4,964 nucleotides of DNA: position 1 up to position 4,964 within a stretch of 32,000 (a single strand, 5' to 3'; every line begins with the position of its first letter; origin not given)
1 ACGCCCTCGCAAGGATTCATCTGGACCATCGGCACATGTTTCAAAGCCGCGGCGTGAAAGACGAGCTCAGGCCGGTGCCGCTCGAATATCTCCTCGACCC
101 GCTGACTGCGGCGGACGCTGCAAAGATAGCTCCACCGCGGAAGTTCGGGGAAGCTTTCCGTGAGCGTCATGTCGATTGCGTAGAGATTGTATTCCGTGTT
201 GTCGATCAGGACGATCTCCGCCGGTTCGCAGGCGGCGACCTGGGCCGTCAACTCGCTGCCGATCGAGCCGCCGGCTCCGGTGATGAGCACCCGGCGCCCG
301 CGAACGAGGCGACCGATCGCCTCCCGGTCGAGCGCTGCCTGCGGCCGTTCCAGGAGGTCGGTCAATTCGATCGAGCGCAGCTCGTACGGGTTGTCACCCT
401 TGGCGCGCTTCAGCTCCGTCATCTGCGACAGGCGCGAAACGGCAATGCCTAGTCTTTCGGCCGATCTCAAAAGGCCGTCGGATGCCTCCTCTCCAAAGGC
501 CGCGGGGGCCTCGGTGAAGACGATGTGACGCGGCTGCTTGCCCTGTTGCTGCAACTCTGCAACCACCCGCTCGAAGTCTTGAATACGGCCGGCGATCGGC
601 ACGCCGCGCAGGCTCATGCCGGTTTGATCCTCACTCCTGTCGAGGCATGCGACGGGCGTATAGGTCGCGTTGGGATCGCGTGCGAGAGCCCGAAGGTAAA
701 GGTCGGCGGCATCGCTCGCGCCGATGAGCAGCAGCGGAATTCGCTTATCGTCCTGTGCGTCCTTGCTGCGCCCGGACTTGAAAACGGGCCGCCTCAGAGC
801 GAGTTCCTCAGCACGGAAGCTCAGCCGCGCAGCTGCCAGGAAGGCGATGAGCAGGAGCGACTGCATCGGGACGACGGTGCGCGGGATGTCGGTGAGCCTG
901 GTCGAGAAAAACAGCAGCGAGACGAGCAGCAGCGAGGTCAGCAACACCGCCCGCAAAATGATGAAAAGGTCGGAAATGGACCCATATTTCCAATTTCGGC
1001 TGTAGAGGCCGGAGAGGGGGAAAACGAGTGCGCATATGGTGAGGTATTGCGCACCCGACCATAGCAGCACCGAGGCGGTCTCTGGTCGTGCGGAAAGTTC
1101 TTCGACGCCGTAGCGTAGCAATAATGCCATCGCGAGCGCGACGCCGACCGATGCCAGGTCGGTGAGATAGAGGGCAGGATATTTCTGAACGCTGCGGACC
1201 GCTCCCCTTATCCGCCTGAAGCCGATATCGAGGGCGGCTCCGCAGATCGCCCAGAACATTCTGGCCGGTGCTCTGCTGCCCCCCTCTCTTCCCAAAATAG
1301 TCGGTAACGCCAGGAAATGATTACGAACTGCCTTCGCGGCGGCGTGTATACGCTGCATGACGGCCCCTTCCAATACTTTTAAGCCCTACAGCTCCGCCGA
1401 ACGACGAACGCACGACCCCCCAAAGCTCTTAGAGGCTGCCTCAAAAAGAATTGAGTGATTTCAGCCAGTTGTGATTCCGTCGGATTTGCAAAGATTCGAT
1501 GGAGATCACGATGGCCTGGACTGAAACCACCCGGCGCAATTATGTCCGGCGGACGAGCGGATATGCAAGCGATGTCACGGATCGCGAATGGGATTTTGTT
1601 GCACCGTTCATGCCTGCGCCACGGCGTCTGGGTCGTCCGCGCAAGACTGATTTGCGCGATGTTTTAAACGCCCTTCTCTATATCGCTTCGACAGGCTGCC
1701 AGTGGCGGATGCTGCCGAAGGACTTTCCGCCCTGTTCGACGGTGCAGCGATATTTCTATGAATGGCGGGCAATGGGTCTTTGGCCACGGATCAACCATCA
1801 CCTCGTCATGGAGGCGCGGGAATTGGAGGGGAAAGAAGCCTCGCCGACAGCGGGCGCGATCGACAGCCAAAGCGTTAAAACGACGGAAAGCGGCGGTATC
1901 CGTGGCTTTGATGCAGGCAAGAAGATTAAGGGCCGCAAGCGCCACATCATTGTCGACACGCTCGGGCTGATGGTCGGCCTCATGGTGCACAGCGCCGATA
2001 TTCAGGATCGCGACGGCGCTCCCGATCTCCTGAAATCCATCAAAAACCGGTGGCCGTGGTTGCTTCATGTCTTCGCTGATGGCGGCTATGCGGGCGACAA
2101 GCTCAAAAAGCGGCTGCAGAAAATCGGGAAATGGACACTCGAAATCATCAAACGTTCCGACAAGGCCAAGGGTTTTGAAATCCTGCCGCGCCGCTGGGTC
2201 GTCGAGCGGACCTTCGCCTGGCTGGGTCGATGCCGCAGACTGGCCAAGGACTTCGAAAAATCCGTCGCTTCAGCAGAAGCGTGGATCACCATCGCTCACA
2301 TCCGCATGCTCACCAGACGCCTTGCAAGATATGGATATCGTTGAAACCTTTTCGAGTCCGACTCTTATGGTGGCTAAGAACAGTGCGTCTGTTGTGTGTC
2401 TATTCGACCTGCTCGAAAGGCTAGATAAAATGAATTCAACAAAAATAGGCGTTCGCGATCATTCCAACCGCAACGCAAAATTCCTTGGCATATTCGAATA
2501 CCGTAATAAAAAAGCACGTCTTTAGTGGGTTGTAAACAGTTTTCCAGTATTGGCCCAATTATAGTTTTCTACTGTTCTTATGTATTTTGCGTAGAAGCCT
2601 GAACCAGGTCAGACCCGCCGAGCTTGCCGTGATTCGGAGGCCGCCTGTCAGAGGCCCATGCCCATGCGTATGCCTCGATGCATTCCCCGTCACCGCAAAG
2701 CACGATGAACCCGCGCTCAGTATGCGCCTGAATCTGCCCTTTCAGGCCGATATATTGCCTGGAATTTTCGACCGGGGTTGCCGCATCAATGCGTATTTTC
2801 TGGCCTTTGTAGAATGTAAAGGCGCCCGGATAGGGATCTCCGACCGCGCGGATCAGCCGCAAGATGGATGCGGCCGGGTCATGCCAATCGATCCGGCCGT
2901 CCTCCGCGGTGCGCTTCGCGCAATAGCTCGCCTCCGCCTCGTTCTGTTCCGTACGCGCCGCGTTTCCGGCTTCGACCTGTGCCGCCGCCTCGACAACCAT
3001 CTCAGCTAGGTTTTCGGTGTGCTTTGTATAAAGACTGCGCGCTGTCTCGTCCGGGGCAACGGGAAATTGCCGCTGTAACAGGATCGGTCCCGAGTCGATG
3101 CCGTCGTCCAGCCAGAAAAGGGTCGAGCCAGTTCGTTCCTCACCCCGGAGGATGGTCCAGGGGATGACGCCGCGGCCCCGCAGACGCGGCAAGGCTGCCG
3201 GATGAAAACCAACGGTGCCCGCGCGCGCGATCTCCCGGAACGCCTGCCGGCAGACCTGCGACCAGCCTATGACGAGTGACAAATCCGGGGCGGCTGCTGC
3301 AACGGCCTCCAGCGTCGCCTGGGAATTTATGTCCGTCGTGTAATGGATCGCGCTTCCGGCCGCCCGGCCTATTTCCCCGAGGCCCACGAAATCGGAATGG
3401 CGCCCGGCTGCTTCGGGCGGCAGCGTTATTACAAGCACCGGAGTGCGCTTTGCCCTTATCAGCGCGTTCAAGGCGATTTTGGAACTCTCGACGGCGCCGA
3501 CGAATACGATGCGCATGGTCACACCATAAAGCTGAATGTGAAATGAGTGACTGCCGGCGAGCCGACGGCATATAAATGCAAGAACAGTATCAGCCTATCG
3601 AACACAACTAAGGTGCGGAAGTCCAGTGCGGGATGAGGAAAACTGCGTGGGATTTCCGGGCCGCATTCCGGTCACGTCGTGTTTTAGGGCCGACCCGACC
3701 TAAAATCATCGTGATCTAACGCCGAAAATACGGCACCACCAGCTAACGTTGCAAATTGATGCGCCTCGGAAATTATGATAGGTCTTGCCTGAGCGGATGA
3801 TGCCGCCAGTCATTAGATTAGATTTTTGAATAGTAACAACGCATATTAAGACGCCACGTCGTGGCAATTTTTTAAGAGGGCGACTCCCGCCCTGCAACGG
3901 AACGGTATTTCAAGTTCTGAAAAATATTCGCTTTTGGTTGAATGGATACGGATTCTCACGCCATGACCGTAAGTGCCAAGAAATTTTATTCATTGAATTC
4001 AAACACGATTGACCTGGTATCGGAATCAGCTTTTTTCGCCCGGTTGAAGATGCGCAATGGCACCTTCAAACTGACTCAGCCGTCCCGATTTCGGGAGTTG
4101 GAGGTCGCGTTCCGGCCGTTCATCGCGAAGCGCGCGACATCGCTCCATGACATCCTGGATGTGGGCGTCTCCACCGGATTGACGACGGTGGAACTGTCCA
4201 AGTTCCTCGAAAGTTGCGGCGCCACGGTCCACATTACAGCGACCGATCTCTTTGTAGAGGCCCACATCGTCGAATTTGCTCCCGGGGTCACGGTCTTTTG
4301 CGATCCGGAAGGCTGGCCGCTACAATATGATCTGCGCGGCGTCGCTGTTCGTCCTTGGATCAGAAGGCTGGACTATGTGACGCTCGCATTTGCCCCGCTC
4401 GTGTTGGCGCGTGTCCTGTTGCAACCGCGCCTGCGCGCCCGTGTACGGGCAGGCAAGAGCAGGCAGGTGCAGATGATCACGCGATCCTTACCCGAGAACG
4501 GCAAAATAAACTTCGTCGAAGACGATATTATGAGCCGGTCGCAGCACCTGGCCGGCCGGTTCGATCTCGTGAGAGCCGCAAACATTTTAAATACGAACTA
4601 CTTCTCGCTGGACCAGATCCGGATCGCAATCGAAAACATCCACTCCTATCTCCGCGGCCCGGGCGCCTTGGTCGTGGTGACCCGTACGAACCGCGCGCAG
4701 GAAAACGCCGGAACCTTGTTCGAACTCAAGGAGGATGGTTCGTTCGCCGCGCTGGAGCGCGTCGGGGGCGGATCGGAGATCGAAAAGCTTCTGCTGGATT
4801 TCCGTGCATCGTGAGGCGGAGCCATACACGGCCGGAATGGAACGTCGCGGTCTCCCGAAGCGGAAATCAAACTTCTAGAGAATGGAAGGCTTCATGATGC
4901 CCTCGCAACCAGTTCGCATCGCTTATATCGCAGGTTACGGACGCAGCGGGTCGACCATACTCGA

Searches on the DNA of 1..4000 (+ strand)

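Call 15: search_dna_similar(query=window:1-4000:+, collection=plasmids, mode=near, max_rows=12)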
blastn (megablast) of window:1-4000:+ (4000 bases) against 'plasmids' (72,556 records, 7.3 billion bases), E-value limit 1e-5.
Records with a match: 184; places in all: 310; records where one place covers at least 80% of the query: 0.
Best place of each record, by identity: >=99% 53; 95-99% 39; 90-95% 26; 80-90% 38; 60-80% 28.
By first word of the organism name: Sinorhizobium 120; Rhizobium 39; Agrobacterium 7; Mesorhizobium 5; Streptomyces 5; Microvirga 2; Martelella 1; Ensifer 1; Pararhizobium 1; Lichenihabitans 1; and 2 more.
By predicted mobility (MOB-suite, as given by PLSDB): conjugative 85; mobilizable 70; non-mobilizable 29.
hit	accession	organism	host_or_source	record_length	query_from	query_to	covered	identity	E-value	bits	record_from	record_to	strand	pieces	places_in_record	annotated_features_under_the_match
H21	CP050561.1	Sinorhizobium meliloti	Melilotus officinalis,cell culture,root ...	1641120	1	4000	77%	100.0%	0e+0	5665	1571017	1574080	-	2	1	polysaccharide biosynthesis protein | methionyl-tRNA formyltransferase | ATP-binding protein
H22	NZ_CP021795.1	Sinorhizobium meliloti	Medicago sativa,Single Cell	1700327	1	4000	77%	99.9%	0e+0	5660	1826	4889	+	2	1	none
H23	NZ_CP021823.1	Sinorhizobium meliloti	Medicago truncatula,Single Cell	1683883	1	4000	77%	99.8%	0e+0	5641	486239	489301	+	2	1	none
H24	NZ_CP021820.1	Sinorhizobium meliloti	Medicago truncatula,Single Cell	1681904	1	4000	77%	99.8%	0e+0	5641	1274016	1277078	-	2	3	none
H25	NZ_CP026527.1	Sinorhizobium meliloti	Medicago sativa L. subsp. ambigua,Cell ...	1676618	1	4000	77%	99.8%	0e+0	5641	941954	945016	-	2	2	none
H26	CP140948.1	Sinorhizobium meliloti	Medicago lupulina,whole organism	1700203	1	4000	77%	99.8%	0e+0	5635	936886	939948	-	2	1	nucleoside-diphosphate sugar epimerase/dehydratase | methionyl-tRNA formyltransferase | ATP-binding protein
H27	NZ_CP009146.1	Sinorhizobium meliloti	Medicago orbicularis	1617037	1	4000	77%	99.6%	0e+0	5607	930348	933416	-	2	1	none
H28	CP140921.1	Sinorhizobium meliloti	Medicago lupulina,whole organism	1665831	1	4000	77%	99.6%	0e+0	5607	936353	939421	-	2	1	nucleoside-diphosphate sugar epimerase/dehydratase | methionyl-tRNA formyltransferase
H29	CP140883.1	Sinorhizobium meliloti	Medicago lupulina,whole organism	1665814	1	4000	77%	99.6%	0e+0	5607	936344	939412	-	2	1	nucleoside-diphosphate sugar epimerase/dehydratase | methionyl-tRNA formyltransferase | ATP-binding protein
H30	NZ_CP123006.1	Sinorhizobium meliloti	Medicago sativa,cell culture,nodules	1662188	1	4000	77%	99.6%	0e+0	5607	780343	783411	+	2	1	none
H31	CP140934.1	Sinorhizobium meliloti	Medicago lupulina,whole organism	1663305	1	4000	77%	97.5%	0e+0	5234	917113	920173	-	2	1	nucleoside-diphosphate sugar epimerase/dehydratase | methionyl-tRNA formyltransferase | ATP-binding protein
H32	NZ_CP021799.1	Sinorhizobium meliloti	Medicago sativa,Single Cell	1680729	1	4000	77%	97.4%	0e+0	5229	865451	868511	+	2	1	none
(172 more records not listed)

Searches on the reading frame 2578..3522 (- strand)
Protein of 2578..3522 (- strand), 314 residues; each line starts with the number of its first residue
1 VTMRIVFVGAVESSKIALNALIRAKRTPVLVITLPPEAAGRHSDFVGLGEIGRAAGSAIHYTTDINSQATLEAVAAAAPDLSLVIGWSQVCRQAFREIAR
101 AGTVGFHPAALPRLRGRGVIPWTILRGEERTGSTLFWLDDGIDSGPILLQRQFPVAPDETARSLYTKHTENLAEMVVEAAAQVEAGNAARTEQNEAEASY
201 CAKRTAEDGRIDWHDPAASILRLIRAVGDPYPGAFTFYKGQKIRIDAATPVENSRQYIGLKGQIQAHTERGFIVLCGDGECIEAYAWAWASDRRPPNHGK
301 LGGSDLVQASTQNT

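Call 5: search_protein_families(library=pfam, proteins=[window:2578-3522:-])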
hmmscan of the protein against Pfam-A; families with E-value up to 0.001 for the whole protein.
window:2578-3522:- (314 aa): 2 families
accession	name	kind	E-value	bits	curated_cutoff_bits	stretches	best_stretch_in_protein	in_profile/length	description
PF00551.24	Formyl_trans_N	-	2.7e-21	76.6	26.1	1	5-178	3-179/181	Formyl transferase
PF02911.23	Formyl_trans_C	-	2.9e-17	63.1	21.1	1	205-279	3-75/100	Formyl transferase, C-terminal domain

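Call 6: search_protein_families(library=ncbifam, proteins=[window:2578-3522:-], max_evalue=0.01)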
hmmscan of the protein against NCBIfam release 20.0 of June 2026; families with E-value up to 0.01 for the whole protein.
window:2578-3522:- (314 aa): 5 families
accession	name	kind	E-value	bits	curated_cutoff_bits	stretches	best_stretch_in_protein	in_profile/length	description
NF005414.0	PRK06988.1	equivalog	2.7e-49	167.8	316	1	2-288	2-286/311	formyltransferase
TIGR00460.1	fmt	equivalog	3.7e-42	144.5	201.5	1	3-281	1-281/315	methionyl-tRNA formyltransferase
NF005998.1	PRK08125.1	equivalog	3e-41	141.6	777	1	14-256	12-253/649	bifunctional UDP-4-amino-4-deoxy-L-arabinose formyltransferase/UDP-glucuronic acid oxidase ArnA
TIGR00639.1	PurN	equivalog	1.7e-12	47.3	150.1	1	68-184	69-185/192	phosphoribosylglycinamide formyltransferase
NF005755.0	PRK07579.1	equivalog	3.2e-06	27.1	238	1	87-208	70-191/245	dTDP-4-amino-4,6-dideoxyglucose formyltransferase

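Call 38: search_solved_structures(query=window:2578-3522:-, max_evalue=0.00001, show_alignments=3)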
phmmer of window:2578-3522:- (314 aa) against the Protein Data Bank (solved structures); distinct sequences matched with E-value up to 0.00001: 55.
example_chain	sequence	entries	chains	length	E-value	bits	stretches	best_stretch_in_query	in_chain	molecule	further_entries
5j63_A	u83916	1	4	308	5.1e-31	111.3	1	37-279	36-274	Bifunctional polymyxin resistance protein ArnA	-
6pih_A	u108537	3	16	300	5.3e-31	111.2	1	38-279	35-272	Bifunctional polymyxin resistance protein ArnA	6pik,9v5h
2bln_A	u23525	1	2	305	5.4e-31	111.2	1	38-279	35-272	PROTEIN YFBG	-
1yrw_A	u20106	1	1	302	5.4e-31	111.2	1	38-279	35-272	protein ArnA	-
3tqq_A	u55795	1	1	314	5.8e-31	111.1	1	1-257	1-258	Methionyl-tRNA formyltransferase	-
4qpd_A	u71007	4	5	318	1.4e-30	109.9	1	78-255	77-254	10-formyltetrahydrofolate dehydrogenase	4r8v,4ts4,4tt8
1z7e_A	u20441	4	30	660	3.7e-30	108.4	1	39-279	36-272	protein ArnA | Bifunctional polymyxin resistance protein ArnA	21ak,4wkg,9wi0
4qpc_A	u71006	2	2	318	1.3e-29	106.6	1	78-255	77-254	10-formyltetrahydrofolate dehydrogenase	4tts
1fmt_A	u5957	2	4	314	7.9e-29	104.1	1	2-279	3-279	METHIONYL-TRNA FMET FORMYLTRANSFERASE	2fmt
1s3i_A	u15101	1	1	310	8.1e-29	104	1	78-246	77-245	10-formyltetrahydrofolate dehydrogenase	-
8gjh_A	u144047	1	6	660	1.7e-28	103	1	54-248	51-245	Bifunctional polymyxin resistance protein ArnA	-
7rlu_A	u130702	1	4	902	5.9e-28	101.2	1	79-245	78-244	Cytosolic 10-formyltetrahydrofolate dehydrogenase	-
7rlt_A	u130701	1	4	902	5.9e-28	101.2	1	79-245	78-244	Cytosolic 10-formyltetrahydrofolate dehydrogenase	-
5uai_A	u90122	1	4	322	6.2e-28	101.1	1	2-280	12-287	Methionyl-tRNA formyltransferase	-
2bw0_A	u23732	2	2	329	9.1e-27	97.3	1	78-244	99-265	10-FORMYLTETRAHYDROFOLATE DEHYDROGENASE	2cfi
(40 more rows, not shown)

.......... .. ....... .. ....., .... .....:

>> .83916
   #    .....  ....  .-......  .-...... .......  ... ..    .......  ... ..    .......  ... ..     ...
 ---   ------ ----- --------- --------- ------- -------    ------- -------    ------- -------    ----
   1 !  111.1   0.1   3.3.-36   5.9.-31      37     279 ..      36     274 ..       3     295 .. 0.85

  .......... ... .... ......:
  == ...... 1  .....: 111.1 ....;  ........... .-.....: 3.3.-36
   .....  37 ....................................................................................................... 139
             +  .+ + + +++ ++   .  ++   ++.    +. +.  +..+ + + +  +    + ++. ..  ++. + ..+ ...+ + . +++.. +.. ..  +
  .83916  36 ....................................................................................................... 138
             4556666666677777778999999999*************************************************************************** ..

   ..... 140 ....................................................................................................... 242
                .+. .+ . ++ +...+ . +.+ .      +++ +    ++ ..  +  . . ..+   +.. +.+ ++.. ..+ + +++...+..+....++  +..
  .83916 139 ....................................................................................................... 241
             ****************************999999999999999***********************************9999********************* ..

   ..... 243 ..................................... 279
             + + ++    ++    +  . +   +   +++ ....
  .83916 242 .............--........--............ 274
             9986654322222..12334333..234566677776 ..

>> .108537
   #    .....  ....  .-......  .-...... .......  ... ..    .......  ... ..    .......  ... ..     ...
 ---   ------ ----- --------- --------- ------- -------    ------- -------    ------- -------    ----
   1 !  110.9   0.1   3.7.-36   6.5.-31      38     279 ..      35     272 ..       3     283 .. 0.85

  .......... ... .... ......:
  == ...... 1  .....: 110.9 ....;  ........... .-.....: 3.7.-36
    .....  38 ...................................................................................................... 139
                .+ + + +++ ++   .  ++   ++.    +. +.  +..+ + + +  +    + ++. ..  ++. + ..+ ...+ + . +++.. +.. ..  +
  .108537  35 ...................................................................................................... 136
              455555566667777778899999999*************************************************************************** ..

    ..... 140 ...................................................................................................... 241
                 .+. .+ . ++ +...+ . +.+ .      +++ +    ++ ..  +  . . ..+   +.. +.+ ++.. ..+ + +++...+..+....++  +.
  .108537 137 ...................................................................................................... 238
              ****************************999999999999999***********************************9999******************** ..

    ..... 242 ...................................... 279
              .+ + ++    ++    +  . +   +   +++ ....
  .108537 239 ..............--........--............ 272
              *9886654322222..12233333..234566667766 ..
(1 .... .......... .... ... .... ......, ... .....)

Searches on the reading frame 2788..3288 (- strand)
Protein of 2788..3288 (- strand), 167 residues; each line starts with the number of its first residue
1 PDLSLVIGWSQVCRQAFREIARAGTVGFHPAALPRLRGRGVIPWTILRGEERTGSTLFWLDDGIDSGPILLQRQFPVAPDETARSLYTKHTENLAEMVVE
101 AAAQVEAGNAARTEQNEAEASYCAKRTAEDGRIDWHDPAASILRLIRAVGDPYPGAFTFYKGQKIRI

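Call 39: search_solved_structures(query=window:2788-3288:-, max_evalue=1e-20, show_alignments=2)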
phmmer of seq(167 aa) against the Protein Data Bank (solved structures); distinct sequences matched with E-value up to 1e-20: 15.
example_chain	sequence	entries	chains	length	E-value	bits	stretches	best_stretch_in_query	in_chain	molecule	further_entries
4qpd_A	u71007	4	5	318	5.5e-29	104.4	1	21-165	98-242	10-formyltetrahydrofolate dehydrogenase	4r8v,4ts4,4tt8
1s3i_A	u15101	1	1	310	1.2e-28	103.3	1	19-165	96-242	10-formyltetrahydrofolate dehydrogenase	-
4qpc_A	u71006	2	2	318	5.4e-28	101.1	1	21-165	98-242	10-formyltetrahydrofolate dehydrogenase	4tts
7rlu_A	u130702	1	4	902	7.5e-28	100.7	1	19-165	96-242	Cytosolic 10-formyltetrahydrofolate dehydrogenase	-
7rlt_A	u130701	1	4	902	7.5e-28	100.7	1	19-165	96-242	Cytosolic 10-formyltetrahydrofolate dehydrogenase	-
6pih_A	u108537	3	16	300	3e-27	98.7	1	15-165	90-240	Bifunctional polymyxin resistance protein ArnA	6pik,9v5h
1yrw_A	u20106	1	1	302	3.1e-27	98.7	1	15-165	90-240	protein ArnA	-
2bln_A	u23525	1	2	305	3.2e-27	98.6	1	15-165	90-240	PROTEIN YFBG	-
5j63_A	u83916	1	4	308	3.3e-27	98.6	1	15-165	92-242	Bifunctional polymyxin resistance protein ArnA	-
2bw0_A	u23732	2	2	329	1.2e-26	96.8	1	18-165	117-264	10-FORMYLTETRAHYDROFOLATE DEHYDROGENASE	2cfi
1z7e_A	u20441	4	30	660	1.6e-26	96.3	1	15-165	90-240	protein ArnA | Bifunctional polymyxin resistance protein ArnA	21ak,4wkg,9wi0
8gjh_A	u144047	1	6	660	2.6e-25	92.4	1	9-166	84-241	Bifunctional polymyxin resistance protein ArnA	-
3tqq_A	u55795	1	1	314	9.2e-24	87.4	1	2-167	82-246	Methionyl-tRNA formyltransferase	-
3r8x_A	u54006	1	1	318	3.3e-21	79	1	2-166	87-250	Methionyl-tRNA formyltransferase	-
1fmt_A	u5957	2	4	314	4.6e-21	78.6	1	2-167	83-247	METHIONYL-TRNA FMET FORMYLTRANSFERASE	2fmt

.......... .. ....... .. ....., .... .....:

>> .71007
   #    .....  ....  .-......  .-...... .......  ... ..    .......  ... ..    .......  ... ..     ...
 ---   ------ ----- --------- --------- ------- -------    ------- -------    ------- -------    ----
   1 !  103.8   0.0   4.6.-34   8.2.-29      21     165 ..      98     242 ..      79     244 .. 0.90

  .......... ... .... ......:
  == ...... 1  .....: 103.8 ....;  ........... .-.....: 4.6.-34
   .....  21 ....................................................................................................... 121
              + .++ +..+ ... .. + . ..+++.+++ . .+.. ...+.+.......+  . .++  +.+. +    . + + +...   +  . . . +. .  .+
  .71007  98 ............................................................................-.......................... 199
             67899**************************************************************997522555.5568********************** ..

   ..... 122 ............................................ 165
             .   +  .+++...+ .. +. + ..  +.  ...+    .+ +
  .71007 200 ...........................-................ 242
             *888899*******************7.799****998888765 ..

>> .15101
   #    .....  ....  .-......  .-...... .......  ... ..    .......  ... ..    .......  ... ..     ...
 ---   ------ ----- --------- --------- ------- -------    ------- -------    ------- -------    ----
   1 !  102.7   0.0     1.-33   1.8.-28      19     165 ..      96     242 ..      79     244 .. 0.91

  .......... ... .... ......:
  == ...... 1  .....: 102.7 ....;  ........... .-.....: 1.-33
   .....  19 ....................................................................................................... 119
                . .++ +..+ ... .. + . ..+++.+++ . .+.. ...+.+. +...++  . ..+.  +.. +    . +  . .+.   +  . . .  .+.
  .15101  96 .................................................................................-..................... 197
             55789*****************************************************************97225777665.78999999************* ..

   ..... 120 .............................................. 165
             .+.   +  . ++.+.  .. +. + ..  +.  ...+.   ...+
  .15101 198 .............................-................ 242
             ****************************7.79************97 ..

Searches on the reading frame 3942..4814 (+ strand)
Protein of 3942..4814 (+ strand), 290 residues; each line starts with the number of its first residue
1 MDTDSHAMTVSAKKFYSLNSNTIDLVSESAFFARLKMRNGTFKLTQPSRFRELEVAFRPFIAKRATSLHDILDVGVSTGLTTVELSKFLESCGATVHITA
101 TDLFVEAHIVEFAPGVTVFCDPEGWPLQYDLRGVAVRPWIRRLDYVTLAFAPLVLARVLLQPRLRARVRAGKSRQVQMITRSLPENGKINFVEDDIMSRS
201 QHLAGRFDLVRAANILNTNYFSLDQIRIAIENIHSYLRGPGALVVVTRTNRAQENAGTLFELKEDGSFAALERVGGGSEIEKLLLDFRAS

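Call 5: search_protein_families(library=pfam, proteins=[window:3942-4814:+])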
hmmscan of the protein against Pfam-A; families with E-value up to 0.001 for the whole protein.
window:3942-4814:+ (290 aa): 1 family
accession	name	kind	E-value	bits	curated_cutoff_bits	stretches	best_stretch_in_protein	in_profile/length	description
PF13649.12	Methyltransf_25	-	0.00055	21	27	0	176-238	34-94/97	Methyltransferase domain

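Call 6: search_protein_families(library=ncbifam, proteins=[window:3942-4814:+], max_evalue=0.01)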
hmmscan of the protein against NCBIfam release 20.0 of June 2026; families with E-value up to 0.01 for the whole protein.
window:3942-4814:+ (290 aa): 0 families

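Call 9: search_protein_families(library=pfam, proteins=[window:3942-4814:+], max_evalue=0.1)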
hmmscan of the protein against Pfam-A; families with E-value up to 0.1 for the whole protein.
window:3942-4814:+ (290 aa): 3 families
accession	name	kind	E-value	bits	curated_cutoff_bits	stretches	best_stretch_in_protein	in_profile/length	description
PF13649.12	Methyltransf_25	-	0.00055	21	27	0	176-238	34-94/97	Methyltransferase domain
PF05401.17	NodS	-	0.029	14.6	24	0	187-251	89-150/201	Nodulation protein S (NodS)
PF08242.18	Methyltransf_12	-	0.064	14.4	30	0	189-238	48-93/98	Methyltransferase domain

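Call 62: search_protein_families(library=pfam, proteins=[window:3942-4814:+], max_evalue=0.01)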
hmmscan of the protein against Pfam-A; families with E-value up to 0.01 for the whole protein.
window:3942-4814:+ (290 aa): 1 family
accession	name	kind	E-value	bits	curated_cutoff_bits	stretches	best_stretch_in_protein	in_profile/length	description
PF13649.12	Methyltransf_25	-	0.00055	21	27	0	176-238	34-94/97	Methyltransferase domain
